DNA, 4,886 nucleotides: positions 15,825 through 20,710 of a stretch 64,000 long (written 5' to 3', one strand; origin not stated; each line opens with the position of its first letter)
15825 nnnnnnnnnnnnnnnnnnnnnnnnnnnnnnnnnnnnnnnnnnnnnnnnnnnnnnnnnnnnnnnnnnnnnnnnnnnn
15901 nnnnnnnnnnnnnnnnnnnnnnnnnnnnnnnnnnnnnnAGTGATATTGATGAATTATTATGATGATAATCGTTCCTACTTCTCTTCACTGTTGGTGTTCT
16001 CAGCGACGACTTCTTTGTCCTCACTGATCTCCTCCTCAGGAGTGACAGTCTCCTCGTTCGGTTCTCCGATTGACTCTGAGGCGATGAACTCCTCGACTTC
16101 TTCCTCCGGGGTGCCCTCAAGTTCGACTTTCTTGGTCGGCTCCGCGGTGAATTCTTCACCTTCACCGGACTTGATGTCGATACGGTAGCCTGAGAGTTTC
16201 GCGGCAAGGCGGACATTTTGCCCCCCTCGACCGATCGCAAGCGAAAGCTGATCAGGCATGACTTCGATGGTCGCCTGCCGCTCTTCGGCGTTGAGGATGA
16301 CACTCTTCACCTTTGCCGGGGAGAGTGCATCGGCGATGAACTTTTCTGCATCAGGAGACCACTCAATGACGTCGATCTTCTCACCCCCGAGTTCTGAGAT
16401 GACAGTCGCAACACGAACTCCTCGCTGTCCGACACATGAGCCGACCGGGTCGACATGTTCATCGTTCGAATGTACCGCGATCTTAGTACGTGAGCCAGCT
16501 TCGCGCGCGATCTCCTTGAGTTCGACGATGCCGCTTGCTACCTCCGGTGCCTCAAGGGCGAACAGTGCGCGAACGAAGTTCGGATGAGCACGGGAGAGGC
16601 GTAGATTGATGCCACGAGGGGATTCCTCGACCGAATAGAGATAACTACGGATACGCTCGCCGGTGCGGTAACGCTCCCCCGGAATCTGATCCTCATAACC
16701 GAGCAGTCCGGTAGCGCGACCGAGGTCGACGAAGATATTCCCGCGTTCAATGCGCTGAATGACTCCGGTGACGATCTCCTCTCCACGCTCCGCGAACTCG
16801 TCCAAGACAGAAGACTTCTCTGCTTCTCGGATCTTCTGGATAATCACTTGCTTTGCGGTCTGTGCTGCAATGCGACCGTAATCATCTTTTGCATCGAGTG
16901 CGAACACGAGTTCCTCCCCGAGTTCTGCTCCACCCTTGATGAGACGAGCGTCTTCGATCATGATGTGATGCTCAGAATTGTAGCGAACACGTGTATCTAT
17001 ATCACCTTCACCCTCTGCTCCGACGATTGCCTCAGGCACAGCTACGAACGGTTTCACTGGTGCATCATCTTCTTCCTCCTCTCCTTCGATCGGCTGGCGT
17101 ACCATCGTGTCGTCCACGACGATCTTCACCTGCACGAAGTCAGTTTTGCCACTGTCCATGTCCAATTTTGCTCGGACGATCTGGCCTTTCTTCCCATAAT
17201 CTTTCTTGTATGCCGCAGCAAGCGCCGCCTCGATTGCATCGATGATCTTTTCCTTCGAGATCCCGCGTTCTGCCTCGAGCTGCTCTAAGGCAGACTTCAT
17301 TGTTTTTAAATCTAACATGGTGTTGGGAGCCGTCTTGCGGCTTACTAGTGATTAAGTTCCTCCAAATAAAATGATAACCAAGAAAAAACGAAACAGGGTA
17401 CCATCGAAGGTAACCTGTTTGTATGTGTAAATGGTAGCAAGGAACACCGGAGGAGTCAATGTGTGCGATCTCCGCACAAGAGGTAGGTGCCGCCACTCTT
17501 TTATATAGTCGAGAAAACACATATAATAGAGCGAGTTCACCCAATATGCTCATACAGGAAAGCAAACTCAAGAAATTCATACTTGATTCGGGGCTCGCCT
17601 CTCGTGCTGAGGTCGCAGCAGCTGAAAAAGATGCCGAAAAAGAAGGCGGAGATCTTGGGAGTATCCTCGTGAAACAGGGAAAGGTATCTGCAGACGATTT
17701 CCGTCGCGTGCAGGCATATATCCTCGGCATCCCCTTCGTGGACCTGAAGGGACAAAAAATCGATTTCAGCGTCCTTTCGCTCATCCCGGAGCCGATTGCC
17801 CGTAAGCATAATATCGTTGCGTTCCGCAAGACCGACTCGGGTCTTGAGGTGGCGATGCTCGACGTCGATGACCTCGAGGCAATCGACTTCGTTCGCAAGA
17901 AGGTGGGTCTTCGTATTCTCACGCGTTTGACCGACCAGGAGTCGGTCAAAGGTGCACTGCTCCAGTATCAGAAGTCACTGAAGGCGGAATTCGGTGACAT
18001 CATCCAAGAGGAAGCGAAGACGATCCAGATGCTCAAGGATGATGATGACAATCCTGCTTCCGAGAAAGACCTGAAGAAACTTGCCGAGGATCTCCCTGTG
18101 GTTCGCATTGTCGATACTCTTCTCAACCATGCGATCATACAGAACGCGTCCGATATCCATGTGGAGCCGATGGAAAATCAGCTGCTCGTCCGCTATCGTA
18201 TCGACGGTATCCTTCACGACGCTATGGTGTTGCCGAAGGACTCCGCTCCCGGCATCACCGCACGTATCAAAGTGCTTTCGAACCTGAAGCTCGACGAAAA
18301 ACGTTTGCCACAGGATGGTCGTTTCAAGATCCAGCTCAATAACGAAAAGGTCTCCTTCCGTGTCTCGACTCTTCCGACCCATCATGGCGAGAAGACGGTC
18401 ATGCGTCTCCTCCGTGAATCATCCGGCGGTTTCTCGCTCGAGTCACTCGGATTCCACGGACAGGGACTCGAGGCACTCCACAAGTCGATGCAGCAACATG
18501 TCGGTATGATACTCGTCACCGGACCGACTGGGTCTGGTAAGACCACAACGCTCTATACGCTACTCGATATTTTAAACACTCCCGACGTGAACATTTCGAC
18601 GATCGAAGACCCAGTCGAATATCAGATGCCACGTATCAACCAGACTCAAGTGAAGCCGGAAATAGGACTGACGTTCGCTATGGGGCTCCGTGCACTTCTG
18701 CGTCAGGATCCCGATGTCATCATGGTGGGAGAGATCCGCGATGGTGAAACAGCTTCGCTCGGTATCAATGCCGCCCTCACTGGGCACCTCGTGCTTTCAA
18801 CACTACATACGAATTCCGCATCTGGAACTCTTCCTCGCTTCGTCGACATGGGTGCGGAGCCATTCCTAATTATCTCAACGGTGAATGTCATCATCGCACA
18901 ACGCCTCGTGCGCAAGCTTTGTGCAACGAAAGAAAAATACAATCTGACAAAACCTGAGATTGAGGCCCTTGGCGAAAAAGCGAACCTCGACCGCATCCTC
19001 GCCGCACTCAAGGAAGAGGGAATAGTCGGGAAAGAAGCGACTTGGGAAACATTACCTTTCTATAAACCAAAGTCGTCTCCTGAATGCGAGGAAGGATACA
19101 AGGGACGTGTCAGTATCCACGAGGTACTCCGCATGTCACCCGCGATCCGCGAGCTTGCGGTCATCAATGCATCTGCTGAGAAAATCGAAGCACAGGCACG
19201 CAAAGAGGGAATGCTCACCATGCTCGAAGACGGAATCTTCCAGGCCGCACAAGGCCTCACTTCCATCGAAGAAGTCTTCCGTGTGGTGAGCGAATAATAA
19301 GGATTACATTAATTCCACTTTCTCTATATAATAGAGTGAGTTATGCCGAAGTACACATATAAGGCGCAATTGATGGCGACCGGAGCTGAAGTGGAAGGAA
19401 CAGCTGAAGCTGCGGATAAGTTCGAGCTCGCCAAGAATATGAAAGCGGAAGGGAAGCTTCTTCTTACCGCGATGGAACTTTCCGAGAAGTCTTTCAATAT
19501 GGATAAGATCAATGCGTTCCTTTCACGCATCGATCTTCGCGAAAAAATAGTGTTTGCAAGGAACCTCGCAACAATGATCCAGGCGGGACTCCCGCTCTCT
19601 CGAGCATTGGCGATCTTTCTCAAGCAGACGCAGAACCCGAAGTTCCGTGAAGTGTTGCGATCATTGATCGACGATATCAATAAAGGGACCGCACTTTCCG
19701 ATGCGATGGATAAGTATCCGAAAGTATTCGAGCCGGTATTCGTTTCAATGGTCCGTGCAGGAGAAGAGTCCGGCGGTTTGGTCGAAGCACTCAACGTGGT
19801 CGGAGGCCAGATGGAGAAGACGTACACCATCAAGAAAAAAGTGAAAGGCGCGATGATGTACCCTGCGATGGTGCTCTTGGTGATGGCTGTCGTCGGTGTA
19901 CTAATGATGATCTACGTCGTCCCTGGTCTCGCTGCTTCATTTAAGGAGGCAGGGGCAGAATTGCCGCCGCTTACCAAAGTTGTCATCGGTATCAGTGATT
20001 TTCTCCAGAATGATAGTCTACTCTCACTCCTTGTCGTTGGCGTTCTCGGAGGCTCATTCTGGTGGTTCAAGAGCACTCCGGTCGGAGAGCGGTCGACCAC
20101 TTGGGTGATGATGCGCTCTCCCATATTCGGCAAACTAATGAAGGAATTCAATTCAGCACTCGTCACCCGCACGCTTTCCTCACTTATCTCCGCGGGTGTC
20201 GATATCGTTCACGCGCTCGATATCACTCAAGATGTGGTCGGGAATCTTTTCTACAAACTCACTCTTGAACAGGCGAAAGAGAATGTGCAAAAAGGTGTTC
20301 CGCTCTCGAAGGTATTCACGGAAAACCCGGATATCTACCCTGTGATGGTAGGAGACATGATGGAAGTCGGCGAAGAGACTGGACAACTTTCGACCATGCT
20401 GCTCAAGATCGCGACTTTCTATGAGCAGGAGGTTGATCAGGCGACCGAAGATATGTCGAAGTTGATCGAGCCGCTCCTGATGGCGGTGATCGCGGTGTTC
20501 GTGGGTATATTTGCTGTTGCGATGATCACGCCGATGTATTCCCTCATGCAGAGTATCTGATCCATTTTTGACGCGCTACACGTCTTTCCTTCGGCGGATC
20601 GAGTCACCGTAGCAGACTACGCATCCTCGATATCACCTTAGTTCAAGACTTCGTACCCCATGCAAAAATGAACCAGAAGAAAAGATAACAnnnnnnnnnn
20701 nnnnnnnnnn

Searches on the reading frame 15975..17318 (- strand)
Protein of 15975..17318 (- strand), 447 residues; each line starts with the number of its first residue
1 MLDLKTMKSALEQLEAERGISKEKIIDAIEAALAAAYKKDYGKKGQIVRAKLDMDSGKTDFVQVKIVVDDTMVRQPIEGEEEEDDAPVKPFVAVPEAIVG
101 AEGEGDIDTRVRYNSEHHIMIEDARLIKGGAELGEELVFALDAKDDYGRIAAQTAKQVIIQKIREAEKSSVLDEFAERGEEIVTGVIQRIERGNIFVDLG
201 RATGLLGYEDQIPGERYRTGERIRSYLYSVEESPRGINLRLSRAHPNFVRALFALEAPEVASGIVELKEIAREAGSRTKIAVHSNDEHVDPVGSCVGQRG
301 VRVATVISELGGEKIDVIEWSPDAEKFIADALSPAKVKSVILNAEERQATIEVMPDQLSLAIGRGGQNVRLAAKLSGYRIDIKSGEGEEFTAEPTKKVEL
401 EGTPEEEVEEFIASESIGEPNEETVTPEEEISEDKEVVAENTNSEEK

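Call 78: search_protein_families(library=ncbifam, max_evalue=0.00001, proteins=[window:15975-17318:-])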
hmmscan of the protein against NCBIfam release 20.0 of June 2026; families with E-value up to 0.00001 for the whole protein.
window:15975-17318:- (447 aa): 5 families
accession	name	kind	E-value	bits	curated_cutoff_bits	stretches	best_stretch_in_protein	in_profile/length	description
TIGR01953.1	NusA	equivalog_domain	1e-109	366.7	253.4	1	8-384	3-337/340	transcription termination factor NusA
NF006645.0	PRK09202.4-5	equivalog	1.2e-53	182.6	532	1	5-386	17-371/540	transcription termination/antitermination protein NusA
NF006642.0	PRK09202.4-1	equivalog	1.8e-23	82.9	687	1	147-382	129-372/614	transcription termination/antitermination protein NusA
TIGR01952.1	nusA_arch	equivalog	7.2e-15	55.5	74.35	1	292-384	44-137/141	NusA-like transcription termination signal-binding factor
NF006261.0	PRK08406.1-5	equivalog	1.4e-09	37.8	231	0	292-342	43-92/173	transcription elongation factor NusA-like protein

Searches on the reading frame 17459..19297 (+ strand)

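Call 78: search_protein_families(library=ncbifam, max_evalue=0.00001, proteins=[window:17459-19297:+])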
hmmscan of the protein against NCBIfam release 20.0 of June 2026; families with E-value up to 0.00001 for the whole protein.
window:17459-19297:+ (612 aa): 18 families
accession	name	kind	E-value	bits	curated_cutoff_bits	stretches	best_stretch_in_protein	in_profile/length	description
TIGR02538.1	type_IV_pilB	equivalog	6.6e-164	546.6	675.65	1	37-611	2-563/564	type IV-A pilus assembly ATPase PilB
TIGR02533.1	type_II_gspE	equivalog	8e-159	529.4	630.25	1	109-609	4-485/486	type II secretion system ATPase GspE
NF007755.0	PRK10436.1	equivalog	1.8e-135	452.2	617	1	113-610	13-459/465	type II secretion system protein GspE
NF053534.1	T4PilAsmATPsTfpB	equivalog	6.9e-122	407.7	850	1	205-610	192-582/584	type IV pilus assembly ATPase TfpB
NF041000.1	ATPase_ComGA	equivalog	1.5e-75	253.6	300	1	220-485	2-266/267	competence type IV pilus ATPase ComGA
TIGR01420.1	pilT_fam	subfamily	1.2e-52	179.3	319.1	1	219-485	3-269/343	PilT/PilU family type 4a pilus ATPase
TIGR02525.1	plasmid_TraJ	equivalog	2.2e-25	89.5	368.3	1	339-485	140-299/372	plasmid transfer ATPase TraJ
TIGR02524.1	dot_icm_DotB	equivalog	5.4e-22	78.5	463.3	1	344-486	130-287/358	Dot/Icm type IV secretion system ATPase DotB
NF058587.1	archaellum_moto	equivalog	1.7e-17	63.4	550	1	350-486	277-419/527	archaellum flagellar ATPase motor FlaI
TIGR02782.1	TrbB_P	equivalog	1.6e-15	57.2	304.55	1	340-467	129-258/303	P-type conjugative transfer ATPase TrbB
NF010469.0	PRK13894.1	subfamily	1.5e-14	54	508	1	338-462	140-265/320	conjugal transfer ATPase TrbB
TIGR02788.1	VirB11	equivalog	3.2e-13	49.4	249.95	1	349-464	145-265/308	P-type DNA transfer ATPase VirB11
TIGR03819.1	heli_sec_ATPase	hypoth_equivalog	1.6e-12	47.3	373.15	1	262-466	95-302/340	TadA family conjugal transfer-associated ATPase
NF010407.0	PRK13833.1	subfamily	2.1e-12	47.1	499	1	343-467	140-265/323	conjugal transfer protein TrbB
NF053672.1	bindosome_BasE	exception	1.2e-09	37.5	1000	1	352-463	274-390/512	bindosome assembly system ATPase subunit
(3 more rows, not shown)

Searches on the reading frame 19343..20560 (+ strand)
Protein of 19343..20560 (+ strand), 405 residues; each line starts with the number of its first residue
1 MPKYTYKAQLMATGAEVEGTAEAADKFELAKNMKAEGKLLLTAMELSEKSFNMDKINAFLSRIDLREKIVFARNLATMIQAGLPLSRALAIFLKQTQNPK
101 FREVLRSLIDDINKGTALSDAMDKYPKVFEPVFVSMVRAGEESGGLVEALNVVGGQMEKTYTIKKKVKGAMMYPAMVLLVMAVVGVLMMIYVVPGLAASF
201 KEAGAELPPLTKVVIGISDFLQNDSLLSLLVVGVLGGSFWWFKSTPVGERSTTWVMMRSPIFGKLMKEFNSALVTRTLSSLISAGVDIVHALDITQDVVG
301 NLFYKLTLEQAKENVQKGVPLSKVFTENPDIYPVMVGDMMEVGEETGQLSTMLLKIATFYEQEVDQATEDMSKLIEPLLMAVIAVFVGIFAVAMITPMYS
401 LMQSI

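Call 78: search_protein_families(library=ncbifam, max_evalue=0.00001, proteins=[window:19343-20560:+])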
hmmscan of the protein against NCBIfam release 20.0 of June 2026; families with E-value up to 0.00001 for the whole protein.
window:19343-20560:+ (405 aa): 6 families
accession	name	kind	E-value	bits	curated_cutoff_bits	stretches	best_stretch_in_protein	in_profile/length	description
NF052607.1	T4PiliAsmPilCThrm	equivalog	1.1e-91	307.9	700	1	1-403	1-402/406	type IV pilus assembly protein PilC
TIGR02120.1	GspF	equivalog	7.7e-89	298.7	424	1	4-405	1-401/401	type II secretion system inner membrane protein GspF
NF052606.1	T4PiliAsmPilCMyx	equivalog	2.4e-79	267.1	700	1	3-405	21-418/419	type IV pilus assembly protein PilC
NF007861.0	PRK10573.1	equivalog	4e-73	246.8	401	1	55-402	47-395/401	protein transport protein HofC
NF047826.1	T3SSXpsF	equivalog_domain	2.5e-70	237.3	650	1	1-405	1-404/405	type II secretion system protein XpsF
NF041012.2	T4P_ComGB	equivalog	5.5e-45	154.1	240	2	131-403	62-332/332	competence type IV pilus assembly protein ComGB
